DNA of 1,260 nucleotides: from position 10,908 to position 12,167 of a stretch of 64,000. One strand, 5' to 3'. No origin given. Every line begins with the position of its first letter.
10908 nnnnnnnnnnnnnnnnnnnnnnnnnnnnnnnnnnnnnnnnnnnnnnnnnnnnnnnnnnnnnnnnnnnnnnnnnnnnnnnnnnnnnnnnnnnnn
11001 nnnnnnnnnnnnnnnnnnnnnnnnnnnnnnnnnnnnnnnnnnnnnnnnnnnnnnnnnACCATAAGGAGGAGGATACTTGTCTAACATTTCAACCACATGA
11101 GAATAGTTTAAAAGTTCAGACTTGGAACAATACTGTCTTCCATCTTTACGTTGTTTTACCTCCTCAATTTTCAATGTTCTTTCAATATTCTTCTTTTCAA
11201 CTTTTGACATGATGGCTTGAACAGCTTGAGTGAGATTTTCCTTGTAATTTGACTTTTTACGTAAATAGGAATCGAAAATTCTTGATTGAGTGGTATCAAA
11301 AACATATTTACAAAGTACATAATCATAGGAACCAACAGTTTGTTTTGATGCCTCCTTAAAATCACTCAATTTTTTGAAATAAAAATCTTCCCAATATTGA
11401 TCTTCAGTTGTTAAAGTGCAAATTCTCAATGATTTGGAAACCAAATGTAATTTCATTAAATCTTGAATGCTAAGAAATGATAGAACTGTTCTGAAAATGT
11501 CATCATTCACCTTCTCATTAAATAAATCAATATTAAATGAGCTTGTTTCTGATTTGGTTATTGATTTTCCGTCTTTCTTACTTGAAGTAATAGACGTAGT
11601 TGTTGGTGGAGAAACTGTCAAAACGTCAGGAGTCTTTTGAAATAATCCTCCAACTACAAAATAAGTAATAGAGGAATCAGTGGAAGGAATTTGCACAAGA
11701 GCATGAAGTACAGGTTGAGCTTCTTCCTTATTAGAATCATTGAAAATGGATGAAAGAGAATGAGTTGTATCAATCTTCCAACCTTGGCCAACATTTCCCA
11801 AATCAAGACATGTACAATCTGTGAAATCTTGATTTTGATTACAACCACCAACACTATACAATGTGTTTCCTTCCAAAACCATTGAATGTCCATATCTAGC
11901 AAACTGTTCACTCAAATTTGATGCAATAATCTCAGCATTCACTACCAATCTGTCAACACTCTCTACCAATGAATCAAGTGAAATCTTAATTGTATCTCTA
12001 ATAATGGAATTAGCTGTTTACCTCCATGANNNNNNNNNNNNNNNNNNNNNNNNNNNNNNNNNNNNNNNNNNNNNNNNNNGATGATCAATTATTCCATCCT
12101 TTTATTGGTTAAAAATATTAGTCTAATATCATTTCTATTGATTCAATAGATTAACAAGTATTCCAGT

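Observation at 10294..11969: F-box/Kelch-Rho GTPase fusion whose switch-II region is split into 10-nt and 13-nt micro-exons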

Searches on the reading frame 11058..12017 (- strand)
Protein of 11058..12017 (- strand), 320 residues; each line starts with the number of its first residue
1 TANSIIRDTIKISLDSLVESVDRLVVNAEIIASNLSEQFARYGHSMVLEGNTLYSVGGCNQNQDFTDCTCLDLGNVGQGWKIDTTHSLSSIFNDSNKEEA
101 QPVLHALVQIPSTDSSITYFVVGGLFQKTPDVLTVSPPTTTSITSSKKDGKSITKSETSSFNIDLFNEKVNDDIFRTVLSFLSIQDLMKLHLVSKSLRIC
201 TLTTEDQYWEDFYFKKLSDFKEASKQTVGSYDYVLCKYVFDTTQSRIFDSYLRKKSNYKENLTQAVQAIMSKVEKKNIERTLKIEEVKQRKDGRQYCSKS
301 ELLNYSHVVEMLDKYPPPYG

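Call 26: search_protein_representatives(alignment_id=A2)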
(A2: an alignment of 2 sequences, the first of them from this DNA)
Query: 2 sequences, 368 profile positions. Proteins with E-value up to 0.001 (for the whole library): 48; up to 1e-10: 18; up to 1e-30: 7. The best 48 are listed.
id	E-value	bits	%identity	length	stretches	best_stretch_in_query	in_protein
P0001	3.0e-212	720.8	-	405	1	1-368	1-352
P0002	7.9e-204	693.1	-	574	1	4-368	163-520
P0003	4.4e-81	289.2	-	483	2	20-336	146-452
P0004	2.1e-65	237.7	-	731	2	20-362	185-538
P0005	4.1e-61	223.5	-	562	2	19-352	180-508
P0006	2.7e-45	171.5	-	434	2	19-357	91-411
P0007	2.3e-39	152.0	-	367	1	20-189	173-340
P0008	8.3e-25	104.0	-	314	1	20-257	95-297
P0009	4.4e-22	95.1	-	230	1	211-353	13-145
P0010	9.7e-22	94.0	-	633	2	19-176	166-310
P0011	7.1e-20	87.8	-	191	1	186-363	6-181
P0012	9.6e-16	74.2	-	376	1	197-353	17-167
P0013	2.7e-14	69.5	-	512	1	34-330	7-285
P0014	5.7e-14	68.4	-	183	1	211-319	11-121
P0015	9.6e-14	67.7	-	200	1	212-355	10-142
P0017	2.0e-11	60.0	-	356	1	211-283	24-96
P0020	2.5e-10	56.4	-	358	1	213-324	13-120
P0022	1.6e-09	53.7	-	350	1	216-357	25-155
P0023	1.7e-09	53.6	-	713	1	20-331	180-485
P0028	5.7e-08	48.6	-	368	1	203-336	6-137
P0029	9.0e-08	48.0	-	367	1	210-331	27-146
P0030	1.0e-07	47.8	-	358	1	215-354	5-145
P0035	2.6e-06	43.2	-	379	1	199-349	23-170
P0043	1.0e-04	37.9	-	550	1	213-344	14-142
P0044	2.0e-04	37.0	-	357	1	207-360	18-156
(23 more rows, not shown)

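Call 28: list_cluster_members(proteins=[P0002, P0004, P0023, P0013, P0010, P0005, P0003, P0006, P0007, P0008])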
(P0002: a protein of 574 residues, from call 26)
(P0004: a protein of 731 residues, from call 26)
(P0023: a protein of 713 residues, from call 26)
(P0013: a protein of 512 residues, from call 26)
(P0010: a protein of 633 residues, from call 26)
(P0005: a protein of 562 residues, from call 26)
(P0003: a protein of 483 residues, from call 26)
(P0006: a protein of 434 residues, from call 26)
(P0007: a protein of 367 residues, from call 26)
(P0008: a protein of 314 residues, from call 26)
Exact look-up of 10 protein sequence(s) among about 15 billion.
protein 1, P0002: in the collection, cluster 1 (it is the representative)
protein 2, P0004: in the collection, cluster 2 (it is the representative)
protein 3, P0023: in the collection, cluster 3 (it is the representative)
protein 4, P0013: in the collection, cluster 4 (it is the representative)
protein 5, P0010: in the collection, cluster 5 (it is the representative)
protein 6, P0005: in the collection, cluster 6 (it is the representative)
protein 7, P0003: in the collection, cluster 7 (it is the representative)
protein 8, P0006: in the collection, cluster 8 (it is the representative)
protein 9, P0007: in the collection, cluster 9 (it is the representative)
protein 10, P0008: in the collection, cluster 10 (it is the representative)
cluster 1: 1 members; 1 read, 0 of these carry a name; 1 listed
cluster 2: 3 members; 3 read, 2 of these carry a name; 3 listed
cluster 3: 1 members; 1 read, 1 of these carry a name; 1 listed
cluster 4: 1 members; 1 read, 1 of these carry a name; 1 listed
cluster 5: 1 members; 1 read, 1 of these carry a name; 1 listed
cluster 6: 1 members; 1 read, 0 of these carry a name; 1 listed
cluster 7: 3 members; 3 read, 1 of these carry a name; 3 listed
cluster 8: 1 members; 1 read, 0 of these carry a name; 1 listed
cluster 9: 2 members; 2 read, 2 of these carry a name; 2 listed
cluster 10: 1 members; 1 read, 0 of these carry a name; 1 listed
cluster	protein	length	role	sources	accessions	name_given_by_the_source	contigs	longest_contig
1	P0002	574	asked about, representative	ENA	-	-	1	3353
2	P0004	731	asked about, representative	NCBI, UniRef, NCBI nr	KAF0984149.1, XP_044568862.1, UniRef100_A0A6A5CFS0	hypothetical protein FDP41_007326 [Naegleria fowleri] | F-box domain-containing protein n=1 Tax=Naegleria fowleri TaxID=5763 ... | uncharacterized protein FDP41_007326 [Naegleria fowleri]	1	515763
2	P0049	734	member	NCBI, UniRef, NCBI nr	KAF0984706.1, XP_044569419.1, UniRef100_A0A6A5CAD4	hypothetical protein FDP41_000605 [Naegleria fowleri] | F-box domain-containing protein n=1 Tax=Naegleria fowleri TaxID=5763 ... | uncharacterized protein FDP41_000605 [Naegleria fowleri]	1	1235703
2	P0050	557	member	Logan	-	-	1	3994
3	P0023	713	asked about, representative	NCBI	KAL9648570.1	hypothetical protein ABK040_012229 [Willaertia magna]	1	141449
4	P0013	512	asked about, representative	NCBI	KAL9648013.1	hypothetical protein ABK040_012314 [Willaertia magna]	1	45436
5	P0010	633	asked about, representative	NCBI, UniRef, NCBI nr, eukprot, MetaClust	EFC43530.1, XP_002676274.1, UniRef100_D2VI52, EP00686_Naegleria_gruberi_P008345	rho family small GTPase [Naegleria gruberi] | Rho family small GTPase n=1 Tax=Naegleria gruberi TaxID=5762 RepID=D2VI52_NAEGR | XP_002676274.1 rho family small GTPase [Naegleria gruberi strain NEG-M]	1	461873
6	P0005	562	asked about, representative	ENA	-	-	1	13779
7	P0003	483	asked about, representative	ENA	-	-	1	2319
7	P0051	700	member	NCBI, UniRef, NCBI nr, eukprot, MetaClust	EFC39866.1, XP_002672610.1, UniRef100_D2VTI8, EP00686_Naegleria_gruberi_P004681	rho family small GTPase [Naegleria gruberi] | Rho family small GTPase n=1 Tax=Naegleria gruberi TaxID=5762 RepID=D2VTI8_NAEGR | XP_002672610.1 rho family small GTPase [Naegleria gruberi strain NEG-M]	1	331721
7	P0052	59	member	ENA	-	-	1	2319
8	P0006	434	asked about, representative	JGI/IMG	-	-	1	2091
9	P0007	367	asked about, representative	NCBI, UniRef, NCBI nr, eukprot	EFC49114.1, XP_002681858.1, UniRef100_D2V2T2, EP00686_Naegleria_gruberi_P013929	predicted protein [Naegleria gruberi] | Predicted protein n=1 Tax=Naegleria gruberi TaxID=5762 RepID=D2V2T2_NAEGR | uncharacterized protein NAEGRDRAFT_63109 [Naegleria gruberi]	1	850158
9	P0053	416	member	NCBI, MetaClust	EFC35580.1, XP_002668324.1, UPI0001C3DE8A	predicted protein, partial [Naegleria gruberi] | status=active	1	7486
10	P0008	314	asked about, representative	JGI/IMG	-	-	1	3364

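Call 29: find_encoding_contigs(protein=P0002, flank=5000, max_places=3)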
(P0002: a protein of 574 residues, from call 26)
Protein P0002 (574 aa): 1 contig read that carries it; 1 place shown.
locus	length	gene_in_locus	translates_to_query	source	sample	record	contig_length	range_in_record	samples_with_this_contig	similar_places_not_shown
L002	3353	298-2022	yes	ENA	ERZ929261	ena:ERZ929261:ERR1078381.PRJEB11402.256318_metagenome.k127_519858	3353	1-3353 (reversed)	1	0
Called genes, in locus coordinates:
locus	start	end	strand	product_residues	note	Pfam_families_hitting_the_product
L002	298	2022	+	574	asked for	PF13415:Beta-prop_FBX42, PF13854:Kelch_HCF, PF24681:Kelch_KLHDC2_KLHL20_DRC7, PF24981:Beta-prop_ATRN-LZTR1, PF13418:Beta-prop_TYW4, PF24981:Beta-prop_ATRN-LZTR1, PF24681:Kelch_KLHDC2_KLHL20_DRC7, PF00071:Ras, +4 more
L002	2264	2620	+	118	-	PF00071:Ras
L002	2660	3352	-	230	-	?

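Call 30: find_encoding_contigs(protein=P0004, flank=1500, max_places=2)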
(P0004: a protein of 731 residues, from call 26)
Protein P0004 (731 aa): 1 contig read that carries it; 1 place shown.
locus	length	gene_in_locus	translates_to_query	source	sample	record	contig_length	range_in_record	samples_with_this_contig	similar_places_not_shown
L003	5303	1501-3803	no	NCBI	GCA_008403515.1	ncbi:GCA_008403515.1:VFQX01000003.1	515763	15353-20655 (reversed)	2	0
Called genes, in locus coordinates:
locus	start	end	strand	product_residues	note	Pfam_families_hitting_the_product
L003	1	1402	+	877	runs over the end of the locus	PF01661:Macro (weak), PF02825:WWE (faint)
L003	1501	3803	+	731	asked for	PF13415:Beta-prop_FBX42, PF13854:Kelch_HCF, PF24681:Kelch_KLHDC2_KLHL20_DRC7, PF24981:Beta-prop_ATRN-LZTR1, PF13418:Beta-prop_TYW4, PF24981:Beta-prop_ATRN-LZTR1, PF00071:Ras, PF08477:Roc, +5 more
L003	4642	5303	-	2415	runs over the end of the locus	PF00209:SNF, PF00307:CH, PF00630:Filamin (weak), PF09134:Invasin_D3 (faint), PF23616:Ig_GEX2_N (faint), PF00630:Filamin, PF00616:RasGAP, PF03836:IQGAP_helical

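Call 37: list_cluster_members(proteins=[P0012, P0017, P0020, P0022, P0028, P0029, P0030, P0035, P0043, P0044])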
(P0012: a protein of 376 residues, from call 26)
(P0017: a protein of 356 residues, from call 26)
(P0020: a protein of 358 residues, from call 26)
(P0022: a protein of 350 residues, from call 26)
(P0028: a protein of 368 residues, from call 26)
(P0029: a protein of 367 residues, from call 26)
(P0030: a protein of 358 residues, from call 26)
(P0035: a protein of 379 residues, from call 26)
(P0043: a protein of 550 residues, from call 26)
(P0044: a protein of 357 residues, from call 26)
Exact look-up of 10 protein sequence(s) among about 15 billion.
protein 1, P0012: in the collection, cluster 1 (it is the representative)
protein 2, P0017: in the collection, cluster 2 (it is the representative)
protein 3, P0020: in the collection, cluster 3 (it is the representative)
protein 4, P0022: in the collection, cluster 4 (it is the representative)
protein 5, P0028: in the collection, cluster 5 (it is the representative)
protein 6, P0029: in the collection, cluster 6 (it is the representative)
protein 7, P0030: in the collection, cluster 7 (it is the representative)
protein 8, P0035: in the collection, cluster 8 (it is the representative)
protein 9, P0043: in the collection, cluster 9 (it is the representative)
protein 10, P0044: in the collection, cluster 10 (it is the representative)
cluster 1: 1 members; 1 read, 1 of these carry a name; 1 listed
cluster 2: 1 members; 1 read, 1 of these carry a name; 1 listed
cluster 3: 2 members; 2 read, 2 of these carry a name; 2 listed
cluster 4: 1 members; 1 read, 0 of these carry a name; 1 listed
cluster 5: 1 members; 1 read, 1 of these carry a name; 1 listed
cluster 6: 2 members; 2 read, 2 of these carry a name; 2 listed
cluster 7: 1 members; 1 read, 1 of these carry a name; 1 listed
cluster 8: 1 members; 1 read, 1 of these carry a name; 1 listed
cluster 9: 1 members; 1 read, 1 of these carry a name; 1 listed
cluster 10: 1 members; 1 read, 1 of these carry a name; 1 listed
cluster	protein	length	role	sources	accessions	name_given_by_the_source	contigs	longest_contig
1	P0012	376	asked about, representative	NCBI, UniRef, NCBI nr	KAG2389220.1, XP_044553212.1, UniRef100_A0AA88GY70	hypothetical protein C9374_014620 [Naegleria lovaniensis] | Rho family small GTPase n=1 Tax=Naegleria lovaniensis TaxID=51637 RepID=A0AA88GY70_NAELO | uncharacterized protein C9374_014620 [Naegleria lovaniensis]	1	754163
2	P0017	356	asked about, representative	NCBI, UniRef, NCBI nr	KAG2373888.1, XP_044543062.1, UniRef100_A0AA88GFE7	hypothetical protein C9374_011773 [Naegleria lovaniensis] | Uncharacterized protein n=1 Tax=Naegleria lovaniensis TaxID=51637 RepID=A0AA88GFE7_NAELO | uncharacterized protein C9374_011773 [Naegleria lovaniensis]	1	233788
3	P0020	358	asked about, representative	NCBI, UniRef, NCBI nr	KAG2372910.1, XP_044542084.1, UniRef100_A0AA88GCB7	hypothetical protein C9374_013032 [Naegleria lovaniensis] | Rho family small GTPase n=1 Tax=Naegleria lovaniensis TaxID=51637 RepID=A0AA88GCB7_NAELO | uncharacterized protein C9374_013032 [Naegleria lovaniensis]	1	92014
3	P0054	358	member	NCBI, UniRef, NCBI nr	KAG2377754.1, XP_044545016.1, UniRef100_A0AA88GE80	hypothetical protein C9374_008839 [Naegleria lovaniensis] | Rho family small GTPase n=1 Tax=Naegleria lovaniensis TaxID=51637 RepID=A0AA88GE80_NAELO | uncharacterized protein C9374_008839 [Naegleria lovaniensis]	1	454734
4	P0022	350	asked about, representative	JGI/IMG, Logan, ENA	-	-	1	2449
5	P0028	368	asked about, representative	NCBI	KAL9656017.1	hypothetical protein ABK040_007638 [Willaertia magna]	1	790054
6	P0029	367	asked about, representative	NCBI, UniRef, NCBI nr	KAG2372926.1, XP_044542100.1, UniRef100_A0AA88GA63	hypothetical protein C9374_013048 [Naegleria lovaniensis] | Uncharacterized protein n=1 Tax=Naegleria lovaniensis TaxID=51637 RepID=A0AA88GA63_NAELO | uncharacterized protein C9374_013048 [Naegleria lovaniensis]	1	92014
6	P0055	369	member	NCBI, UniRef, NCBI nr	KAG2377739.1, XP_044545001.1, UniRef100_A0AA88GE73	hypothetical protein C9374_008824 [Naegleria lovaniensis] | F-box domain-containing protein n=1 Tax=Naegleria lovaniensis TaxID=51637 ... | uncharacterized protein C9374_008824 [Naegleria lovaniensis]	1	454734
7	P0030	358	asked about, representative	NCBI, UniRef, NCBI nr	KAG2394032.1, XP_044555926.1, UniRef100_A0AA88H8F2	hypothetical protein C9374_003796 [Naegleria lovaniensis] | F-box domain-containing protein n=1 Tax=Naegleria lovaniensis TaxID=51637 ... | uncharacterized protein C9374_003796 [Naegleria lovaniensis]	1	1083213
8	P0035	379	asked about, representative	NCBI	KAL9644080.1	hypothetical protein ABK040_005546 [Willaertia magna]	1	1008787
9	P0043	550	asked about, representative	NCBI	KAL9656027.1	hypothetical protein ABK040_007647 [Willaertia magna]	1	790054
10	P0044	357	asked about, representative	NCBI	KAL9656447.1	hypothetical protein ABK040_005212 [Willaertia magna]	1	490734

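Call 48: find_encoding_contigs(protein=P0051, flank=500, max_places=1)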
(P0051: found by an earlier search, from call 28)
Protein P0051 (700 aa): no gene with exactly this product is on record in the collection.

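Call 49: find_encoding_contigs(protein=P0023, flank=500, max_places=1)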
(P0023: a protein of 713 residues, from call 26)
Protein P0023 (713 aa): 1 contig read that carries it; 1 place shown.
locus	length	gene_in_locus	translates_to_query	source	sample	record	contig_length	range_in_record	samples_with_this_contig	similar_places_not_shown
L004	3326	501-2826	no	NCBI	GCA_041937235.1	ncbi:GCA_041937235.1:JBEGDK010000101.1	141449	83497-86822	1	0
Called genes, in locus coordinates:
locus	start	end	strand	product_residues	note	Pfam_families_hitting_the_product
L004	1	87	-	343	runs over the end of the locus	PF00025:Arf, PF00071:Ras, PF08477:Roc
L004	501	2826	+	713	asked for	PF13415:Beta-prop_FBX42, PF24681:Kelch_KLHDC2_KLHL20_DRC7, PF24981:Beta-prop_ATRN-LZTR1, PF13418:Beta-prop_TYW4, PF24681:Kelch_KLHDC2_KLHL20_DRC7, PF24981:Beta-prop_ATRN-LZTR1, PF24981:Beta-prop_ATRN-LZTR1, PF00071:Ras, +9 more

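Call 50: find_encoding_contigs(protein=P0005, flank=3000, max_places=1)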
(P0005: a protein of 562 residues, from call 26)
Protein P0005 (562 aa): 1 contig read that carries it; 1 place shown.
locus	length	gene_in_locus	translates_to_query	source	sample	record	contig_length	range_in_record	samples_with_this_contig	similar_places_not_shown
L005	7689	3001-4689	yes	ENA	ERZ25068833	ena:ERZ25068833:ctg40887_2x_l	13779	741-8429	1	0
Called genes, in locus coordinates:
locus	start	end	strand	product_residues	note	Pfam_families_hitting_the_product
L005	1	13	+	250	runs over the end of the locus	?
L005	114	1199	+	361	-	PF00067:p450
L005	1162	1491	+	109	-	PF00067:p450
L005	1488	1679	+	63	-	-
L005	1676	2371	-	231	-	PF13508:Acetyltransf_7 (faint)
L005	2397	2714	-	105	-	-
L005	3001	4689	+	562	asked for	PF13415:Beta-prop_FBX42, PF13854:Kelch_HCF, PF24681:Kelch_KLHDC2_KLHL20_DRC7, PF24981:Beta-prop_ATRN-LZTR1, PF13418:Beta-prop_TYW4, PF24981:Beta-prop_ATRN-LZTR1, PF24681:Kelch_KLHDC2_KLHL20_DRC7, PF00071:Ras, +4 more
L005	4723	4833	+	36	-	-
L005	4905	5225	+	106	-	PF00071:Ras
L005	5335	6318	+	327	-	PF07534:TLD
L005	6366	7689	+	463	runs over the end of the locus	PF13537:GATase_7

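Call 82: predict_structure(alignment_id=A5)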
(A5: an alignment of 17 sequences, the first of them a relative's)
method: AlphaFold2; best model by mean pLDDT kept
length: 574 residues; sequences in the alignment: 17
mean_pLDDT: 72.7   pTM: 0.58
mean pLDDT of the five models: 72.7, 72.3, 71.6, 70.1, 68.9
residues with pLDDT >= 90: 170; 70-90: 184; 50-70: 99; < 50: 121
segments of 3 or more residues with pLDDT < 50: 1-6, 330-405, 517-521, 525-532, 545-558, 572-574
pLDDT, mean of each block of 10 residues (from residue 1): 45 85 88 59 84 85 74 88 89 86 92 91 89 94 83 93 94 84 94 96 87 93 89 92 94 95 92 94 92 73 89 75 77 33 29 33 38 39 39 34 53 80 76 75 82 84 75 67 55 56 65 57 46 54 50 43 52 48
secondary structure, 60 per line:
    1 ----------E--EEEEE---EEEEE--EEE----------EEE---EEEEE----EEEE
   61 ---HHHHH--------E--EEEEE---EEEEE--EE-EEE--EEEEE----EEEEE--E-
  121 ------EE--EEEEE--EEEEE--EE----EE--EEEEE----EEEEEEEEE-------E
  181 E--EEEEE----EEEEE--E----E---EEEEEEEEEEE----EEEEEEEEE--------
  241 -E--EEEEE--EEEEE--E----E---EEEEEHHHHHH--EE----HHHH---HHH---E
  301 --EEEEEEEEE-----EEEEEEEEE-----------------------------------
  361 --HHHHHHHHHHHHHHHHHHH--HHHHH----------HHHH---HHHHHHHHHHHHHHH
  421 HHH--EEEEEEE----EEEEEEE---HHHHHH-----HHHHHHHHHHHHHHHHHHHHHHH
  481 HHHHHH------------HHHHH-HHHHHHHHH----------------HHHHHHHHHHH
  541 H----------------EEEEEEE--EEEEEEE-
elements in order: E14-18 E22-26 E29-31 E42-44 E48-52 E57-60 H64-68 E80-84 E88-92 E98-100 E103-107 E112-116 E131-135 E138-142 E155-159 E164-172 E184-188 E193-197 E209-219 E224-232 E245-249 E252-256 E268-272 H273-278 H287-290 E303-311 E317-325 H363-381 H384-388 H399-402 H406-423 E426-432 E437-443 H447-452 H458-486 H499-503 H505-513 H530-541 E558-564 E567-573

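Call 84: fold_search(model_id=the predicted structure, library=pdb)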
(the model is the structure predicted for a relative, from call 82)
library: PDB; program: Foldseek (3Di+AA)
matches with E <= 10: 922; with E <= 0.001: 478
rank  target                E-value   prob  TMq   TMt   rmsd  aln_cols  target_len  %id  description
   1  9mey_B                6.1e-19  1.00  0.42  0.72   6.3       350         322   20  Crystal structure of RIT1(GDP) bound to LZTR1(Kelch domain) (released 2025-09-10)
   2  9mez_J                7.2e-19  1.00  0.41  0.73   6.7       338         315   21  Crystal structure of MRAS(GDP) bound to LZTR1(Kelch domain) (released 2025-09-10)
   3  9mf0_J                7.6e-19  1.00  0.42  0.73   6.5       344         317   21  Crystal structure of KRAS(GDP) bound to LZTR1(Kelch domain) (released 2025-09-10)
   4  9d8p_A                8.9e-19  1.00  0.40  0.62   7.6       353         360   22  Focused map of Cryo-EM structure of Ubiquitin C-degron bound to KLHDC10-EloB/C (released 2024-11-20)
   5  9mf0_D                1.3e-18  1.00  0.41  0.71   6.5       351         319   21  Crystal structure of KRAS(GDP) bound to LZTR1(Kelch domain) (released 2025-09-10)
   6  9mez_D                2.5e-18  1.00  0.41  0.71   4.0       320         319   22  Crystal structure of MRAS(GDP) bound to LZTR1(Kelch domain) (released 2025-09-10)
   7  9mf0_F                2.5e-18  1.00  0.41  0.72   6.6       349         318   21  Crystal structure of KRAS(GDP) bound to LZTR1(Kelch domain) (released 2025-09-10)
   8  9o04_G                6.3e-18  1.00  0.41  0.60   7.2       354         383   19  CryoEM structure of the FBXO42-CCDC6-PP2Ac degradasome (released 2026-01-21)
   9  9d1i_A                7.8e-18  1.00  0.39  0.60   9.1       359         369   19  Structure of Ubiquitin bound to KLHDC3-EloB/C (released 2024-11-20)
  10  9o04_C                8.2e-18  1.00  0.41  0.60   6.9       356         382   18  CryoEM structure of the FBXO42-CCDC6-PP2Ac degradasome (released 2026-01-21)
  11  9d1y_A                9.7e-18  1.00  0.40  0.60   9.7       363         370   20  Structure of G75R Ubiquitin bound to KLHDC3-EloB/C (released 2024-11-20)
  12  8pjr                  3.8e-17  1.00  0.37  0.73   3.0       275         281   20  Crystal structure of the SAKe6AC-LB protein (released 2024-07-10)
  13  1zgk                  1.1e-16  1.00  0.37  0.72   2.9       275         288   17  1.35 angstrom structure of the Kelch domain of Keap1 (released 2005-10-04)
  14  8glv_DA               1.1e-16  1.00  0.41  0.06   4.0       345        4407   19  96-nm repeat unit of doublet microtubules from Chlamydomonas reinhardtii flagella (released 2023-05-31)
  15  9bc9_B                1.3e-16  1.00  0.42  0.72   3.6       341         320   18  Structure of KLHDC2 bound to SJ10278 (released 2024-11-06)
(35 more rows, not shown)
